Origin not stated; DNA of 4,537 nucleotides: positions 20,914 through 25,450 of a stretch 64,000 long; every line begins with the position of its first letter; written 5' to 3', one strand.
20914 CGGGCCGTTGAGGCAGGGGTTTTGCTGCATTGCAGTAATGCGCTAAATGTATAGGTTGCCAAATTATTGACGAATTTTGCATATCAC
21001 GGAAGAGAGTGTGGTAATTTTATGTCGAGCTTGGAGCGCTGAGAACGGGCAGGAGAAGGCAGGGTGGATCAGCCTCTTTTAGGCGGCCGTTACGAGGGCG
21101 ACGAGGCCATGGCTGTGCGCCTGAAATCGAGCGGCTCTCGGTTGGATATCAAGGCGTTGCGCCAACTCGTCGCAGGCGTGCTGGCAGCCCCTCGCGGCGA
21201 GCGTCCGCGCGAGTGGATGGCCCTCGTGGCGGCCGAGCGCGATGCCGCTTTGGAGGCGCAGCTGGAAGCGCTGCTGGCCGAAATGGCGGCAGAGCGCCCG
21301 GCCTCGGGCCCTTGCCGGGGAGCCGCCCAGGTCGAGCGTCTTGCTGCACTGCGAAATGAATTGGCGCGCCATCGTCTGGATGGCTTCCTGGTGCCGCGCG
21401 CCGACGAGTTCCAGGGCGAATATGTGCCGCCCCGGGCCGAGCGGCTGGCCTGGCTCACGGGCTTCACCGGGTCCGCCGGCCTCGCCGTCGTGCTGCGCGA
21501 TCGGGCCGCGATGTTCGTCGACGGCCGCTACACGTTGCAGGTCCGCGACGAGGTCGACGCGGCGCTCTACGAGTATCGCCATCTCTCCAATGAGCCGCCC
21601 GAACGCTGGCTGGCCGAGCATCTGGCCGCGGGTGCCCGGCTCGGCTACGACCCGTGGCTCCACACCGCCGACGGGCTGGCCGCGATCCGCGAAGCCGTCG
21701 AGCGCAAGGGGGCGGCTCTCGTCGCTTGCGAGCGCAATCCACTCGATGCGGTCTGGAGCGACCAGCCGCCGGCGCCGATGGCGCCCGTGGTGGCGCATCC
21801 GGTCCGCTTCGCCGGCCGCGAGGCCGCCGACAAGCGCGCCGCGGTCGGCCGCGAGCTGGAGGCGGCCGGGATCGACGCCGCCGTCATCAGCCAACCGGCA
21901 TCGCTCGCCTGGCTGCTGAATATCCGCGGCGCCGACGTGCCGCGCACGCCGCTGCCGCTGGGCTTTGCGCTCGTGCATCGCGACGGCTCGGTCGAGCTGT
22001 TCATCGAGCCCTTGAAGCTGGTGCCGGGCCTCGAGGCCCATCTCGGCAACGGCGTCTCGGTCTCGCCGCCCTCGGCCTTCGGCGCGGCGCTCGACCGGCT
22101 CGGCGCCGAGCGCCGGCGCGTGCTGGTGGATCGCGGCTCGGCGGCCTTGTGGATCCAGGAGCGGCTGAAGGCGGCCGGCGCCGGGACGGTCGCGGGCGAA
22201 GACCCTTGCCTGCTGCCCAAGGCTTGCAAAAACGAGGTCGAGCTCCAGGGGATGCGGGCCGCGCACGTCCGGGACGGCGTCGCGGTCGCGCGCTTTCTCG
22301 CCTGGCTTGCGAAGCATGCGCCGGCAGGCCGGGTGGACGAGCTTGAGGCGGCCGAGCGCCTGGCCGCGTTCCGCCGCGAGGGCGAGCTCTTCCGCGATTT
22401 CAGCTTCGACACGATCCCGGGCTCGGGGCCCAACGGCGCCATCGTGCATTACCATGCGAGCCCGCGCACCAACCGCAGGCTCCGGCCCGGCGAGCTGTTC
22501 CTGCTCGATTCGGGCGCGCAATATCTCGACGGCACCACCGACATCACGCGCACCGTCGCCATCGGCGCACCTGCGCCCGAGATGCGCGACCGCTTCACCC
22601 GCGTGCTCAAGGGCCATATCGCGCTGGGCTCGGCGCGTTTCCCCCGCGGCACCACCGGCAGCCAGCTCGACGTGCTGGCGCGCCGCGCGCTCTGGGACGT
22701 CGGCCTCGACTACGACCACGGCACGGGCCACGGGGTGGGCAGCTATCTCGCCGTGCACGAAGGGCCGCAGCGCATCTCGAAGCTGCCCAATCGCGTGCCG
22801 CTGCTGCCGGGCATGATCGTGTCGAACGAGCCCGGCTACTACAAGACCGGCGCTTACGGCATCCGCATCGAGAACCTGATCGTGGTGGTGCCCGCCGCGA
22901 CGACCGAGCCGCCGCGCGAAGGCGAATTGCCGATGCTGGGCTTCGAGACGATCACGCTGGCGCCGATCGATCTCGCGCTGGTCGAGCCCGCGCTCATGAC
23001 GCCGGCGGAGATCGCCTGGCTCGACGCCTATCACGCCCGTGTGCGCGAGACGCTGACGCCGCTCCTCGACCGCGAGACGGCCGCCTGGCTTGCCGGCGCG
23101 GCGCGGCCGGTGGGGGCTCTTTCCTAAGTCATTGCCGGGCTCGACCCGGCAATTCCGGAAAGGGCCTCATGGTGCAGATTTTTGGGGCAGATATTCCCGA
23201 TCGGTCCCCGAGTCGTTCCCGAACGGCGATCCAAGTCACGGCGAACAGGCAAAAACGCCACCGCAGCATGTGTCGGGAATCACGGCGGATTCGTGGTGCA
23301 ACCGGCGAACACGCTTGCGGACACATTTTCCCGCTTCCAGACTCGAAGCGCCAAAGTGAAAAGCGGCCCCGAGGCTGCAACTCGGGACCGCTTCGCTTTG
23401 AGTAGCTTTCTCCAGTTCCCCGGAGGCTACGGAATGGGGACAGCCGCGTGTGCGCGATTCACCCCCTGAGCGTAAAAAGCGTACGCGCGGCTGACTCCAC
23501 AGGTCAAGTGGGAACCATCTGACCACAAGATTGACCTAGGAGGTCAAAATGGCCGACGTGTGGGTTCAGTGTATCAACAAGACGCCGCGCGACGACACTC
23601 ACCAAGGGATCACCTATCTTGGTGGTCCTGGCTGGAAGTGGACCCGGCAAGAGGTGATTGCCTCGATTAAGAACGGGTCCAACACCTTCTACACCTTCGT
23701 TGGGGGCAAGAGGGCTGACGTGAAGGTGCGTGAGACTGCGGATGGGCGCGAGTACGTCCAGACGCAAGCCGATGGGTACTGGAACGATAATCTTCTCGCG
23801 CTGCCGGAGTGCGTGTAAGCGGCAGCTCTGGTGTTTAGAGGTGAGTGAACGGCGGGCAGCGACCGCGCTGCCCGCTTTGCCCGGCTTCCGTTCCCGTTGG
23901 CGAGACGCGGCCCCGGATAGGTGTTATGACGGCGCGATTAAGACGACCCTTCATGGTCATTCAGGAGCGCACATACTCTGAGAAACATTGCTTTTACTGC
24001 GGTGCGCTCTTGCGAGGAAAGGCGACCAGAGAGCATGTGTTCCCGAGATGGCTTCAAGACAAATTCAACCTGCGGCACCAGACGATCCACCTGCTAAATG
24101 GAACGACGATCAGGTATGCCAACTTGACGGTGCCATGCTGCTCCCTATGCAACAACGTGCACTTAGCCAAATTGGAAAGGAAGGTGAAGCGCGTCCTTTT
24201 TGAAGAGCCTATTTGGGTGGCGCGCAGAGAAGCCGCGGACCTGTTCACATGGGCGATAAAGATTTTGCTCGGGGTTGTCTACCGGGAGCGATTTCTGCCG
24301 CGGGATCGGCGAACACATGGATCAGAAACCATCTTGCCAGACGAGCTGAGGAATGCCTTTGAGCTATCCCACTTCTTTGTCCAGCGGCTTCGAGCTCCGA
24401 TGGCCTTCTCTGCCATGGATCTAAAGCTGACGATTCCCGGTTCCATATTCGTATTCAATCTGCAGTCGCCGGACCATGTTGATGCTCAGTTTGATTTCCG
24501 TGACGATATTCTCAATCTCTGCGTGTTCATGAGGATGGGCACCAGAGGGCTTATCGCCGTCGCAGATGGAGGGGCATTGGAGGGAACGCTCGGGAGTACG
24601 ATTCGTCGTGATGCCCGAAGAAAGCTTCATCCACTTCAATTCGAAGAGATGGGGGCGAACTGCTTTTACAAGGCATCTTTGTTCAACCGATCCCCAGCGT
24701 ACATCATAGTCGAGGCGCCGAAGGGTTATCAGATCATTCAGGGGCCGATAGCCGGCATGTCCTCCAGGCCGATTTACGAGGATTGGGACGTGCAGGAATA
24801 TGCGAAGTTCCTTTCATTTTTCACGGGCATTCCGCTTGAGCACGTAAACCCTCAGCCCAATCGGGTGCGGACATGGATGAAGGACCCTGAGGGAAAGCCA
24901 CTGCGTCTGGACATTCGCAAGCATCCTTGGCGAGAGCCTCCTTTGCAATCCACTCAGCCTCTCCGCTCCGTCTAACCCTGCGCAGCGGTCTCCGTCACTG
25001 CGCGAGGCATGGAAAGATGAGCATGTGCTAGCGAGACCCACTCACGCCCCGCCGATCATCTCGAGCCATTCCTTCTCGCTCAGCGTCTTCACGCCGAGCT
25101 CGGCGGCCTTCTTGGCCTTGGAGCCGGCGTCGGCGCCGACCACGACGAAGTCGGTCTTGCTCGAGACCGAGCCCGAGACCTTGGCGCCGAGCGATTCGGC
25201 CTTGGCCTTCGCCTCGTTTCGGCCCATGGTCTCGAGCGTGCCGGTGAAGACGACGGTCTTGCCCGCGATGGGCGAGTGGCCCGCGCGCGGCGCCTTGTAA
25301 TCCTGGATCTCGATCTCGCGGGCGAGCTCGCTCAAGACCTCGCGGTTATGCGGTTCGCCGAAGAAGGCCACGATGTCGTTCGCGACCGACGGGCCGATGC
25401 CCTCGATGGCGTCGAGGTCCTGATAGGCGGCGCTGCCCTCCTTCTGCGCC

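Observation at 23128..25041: Low-GC two-gene islet (DUF3892-like protein + HNH-type nuclease with an unknown 270-aa domain) between pepP and ligA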

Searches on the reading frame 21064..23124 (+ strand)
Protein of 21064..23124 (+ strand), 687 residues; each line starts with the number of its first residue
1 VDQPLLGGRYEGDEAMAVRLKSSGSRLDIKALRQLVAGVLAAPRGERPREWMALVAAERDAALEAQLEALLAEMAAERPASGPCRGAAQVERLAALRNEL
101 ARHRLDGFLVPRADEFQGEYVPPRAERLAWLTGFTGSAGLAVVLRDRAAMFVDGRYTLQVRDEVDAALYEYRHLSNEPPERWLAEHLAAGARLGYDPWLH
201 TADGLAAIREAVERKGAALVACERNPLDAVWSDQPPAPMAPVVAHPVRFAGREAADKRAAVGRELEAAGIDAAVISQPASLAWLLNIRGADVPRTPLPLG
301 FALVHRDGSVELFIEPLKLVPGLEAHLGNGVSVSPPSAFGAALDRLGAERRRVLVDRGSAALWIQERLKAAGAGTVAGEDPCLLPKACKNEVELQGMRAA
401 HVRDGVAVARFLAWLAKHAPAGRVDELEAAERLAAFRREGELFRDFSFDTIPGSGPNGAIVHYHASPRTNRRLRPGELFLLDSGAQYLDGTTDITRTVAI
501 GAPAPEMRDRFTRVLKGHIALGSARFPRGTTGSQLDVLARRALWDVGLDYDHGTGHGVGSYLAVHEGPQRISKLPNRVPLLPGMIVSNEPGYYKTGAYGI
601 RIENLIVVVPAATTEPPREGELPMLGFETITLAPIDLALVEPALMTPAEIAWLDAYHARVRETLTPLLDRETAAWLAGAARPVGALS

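Call 49: search_protein_families(library=pfam, proteins=[window:21064-23124:+], max_evalue=0.001)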
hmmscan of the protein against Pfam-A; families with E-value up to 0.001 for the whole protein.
window:21064-23124:+ (687 aa): 4 families
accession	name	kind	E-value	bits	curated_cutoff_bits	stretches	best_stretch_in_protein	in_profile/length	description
PF00557.29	Peptidase_M24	-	2.3e-52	178.3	23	1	396-608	2-206/208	Metallopeptidase family M24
PF16189.11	Creatinase_N_2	-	1.6e-39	136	29.7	1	233-393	1-161/161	Creatinase/Prolidase N-terminal domain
PF01321.24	Creatinase_N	-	2.9e-22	80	22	1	92-222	1-118/128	Creatinase/Prolidase N-terminal domain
PF16188.10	Peptidase_M24_C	-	3.7e-22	78.5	28.9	1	623-682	1-62/63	C-terminal region of peptidase_M24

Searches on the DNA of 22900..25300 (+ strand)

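Call 9: search_rna_families(source=window, start=22900, end=25300, threshold=evalue, max_evalue=1)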
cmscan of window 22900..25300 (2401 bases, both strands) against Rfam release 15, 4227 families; matches with E-value up to 1: 2.
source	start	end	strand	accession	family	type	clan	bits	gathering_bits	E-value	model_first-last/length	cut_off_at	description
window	23361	23393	+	RF00784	mir-486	Gene; miRNA;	-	21.3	69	0.12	13-56/68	no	mir-486 microRNA precursor family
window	23314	23391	-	RF02133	HOXB13-AS1_2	Gene; lncRNA;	-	18.1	40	0.35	1-81/81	no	HOXB13 antisense RNA 1 conserved region 2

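Call 113: search_dna_similar(query=window:23118-25041:+, collection=plasmids, mode=distant, max_evalue=0.001, max_rows=15)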
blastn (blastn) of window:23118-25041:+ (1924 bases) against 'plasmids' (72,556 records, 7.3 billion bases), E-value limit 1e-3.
No match.
